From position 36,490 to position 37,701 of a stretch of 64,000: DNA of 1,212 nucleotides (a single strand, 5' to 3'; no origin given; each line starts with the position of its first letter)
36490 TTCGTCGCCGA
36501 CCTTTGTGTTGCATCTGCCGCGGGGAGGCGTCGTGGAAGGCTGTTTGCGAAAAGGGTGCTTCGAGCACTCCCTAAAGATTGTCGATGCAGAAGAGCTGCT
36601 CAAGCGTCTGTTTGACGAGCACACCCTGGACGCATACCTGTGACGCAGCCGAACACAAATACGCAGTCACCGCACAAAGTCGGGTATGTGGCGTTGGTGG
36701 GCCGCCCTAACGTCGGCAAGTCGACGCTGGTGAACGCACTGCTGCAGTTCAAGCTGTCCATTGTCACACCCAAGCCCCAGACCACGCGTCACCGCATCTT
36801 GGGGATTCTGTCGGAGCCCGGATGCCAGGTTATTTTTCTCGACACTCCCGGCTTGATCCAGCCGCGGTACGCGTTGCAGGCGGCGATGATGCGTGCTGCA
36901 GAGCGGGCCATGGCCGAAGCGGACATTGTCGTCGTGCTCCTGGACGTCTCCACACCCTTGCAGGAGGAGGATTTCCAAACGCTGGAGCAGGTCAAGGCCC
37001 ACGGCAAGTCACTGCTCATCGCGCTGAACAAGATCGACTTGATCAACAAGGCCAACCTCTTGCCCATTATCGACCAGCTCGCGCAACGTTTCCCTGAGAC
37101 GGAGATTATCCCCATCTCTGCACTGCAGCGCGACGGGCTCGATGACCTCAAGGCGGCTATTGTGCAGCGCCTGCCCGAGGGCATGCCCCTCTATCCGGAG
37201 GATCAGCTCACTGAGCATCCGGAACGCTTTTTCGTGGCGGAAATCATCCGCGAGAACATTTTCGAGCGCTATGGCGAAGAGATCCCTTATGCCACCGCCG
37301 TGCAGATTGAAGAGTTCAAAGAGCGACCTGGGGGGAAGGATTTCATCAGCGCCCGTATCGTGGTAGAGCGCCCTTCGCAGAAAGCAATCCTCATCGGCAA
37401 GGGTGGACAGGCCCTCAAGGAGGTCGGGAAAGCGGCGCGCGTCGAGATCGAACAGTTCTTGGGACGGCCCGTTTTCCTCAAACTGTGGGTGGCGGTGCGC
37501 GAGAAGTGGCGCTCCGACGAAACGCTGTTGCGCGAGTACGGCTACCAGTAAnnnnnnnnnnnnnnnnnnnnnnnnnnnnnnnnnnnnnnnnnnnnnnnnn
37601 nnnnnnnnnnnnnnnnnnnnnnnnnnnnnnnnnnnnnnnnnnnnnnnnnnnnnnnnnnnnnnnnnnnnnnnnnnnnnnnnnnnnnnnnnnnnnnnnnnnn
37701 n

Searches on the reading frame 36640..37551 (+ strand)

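Call 44: search_protein_families(library=pfam, proteins=[window:36640-37551:+], max_evalue=0.0001)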
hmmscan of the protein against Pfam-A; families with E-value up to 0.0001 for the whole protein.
window:36640-37551:+ (303 aa): 9 families
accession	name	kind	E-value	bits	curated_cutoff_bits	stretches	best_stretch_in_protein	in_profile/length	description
PF01926.29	MMR_HSR1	-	4.2e-26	91.7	21.9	1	17-131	2-113/113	50S ribosome-binding GTPase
PF07650.23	KH_2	-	1.2e-17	63.9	22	1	214-291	1-78/78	KH domain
PF02421.24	FeoB_N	-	1.6e-13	50.9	27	1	17-174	3-156/156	Ferrous iron transport protein B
PF00009.33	GTP_EFTU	-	1.1e-12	48.3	26.5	1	62-179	69-187/188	Elongation factor Tu GTP binding domain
PF00350.29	Dynamin_N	-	1.1e-10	42.2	27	0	63-131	102-167/168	Dynamin family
PF03193.22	RsgA_GTPase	-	1.3e-08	35.3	30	0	88-175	17-105/174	RsgA GTPase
PF02492.25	cobW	-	1.4e-06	28.5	20.7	1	61-151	83-172/180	CobW/HypB/UreG, nucleotide-binding domain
PF04548.22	AIG1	-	9.3e-06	25.5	27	1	18-120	4-109/212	AIG1 family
PF10662.15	PduV-EutP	-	2.6e-05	24.5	21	0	17-174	4-141/143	Ethanolamine utilisation - propanediol utilisation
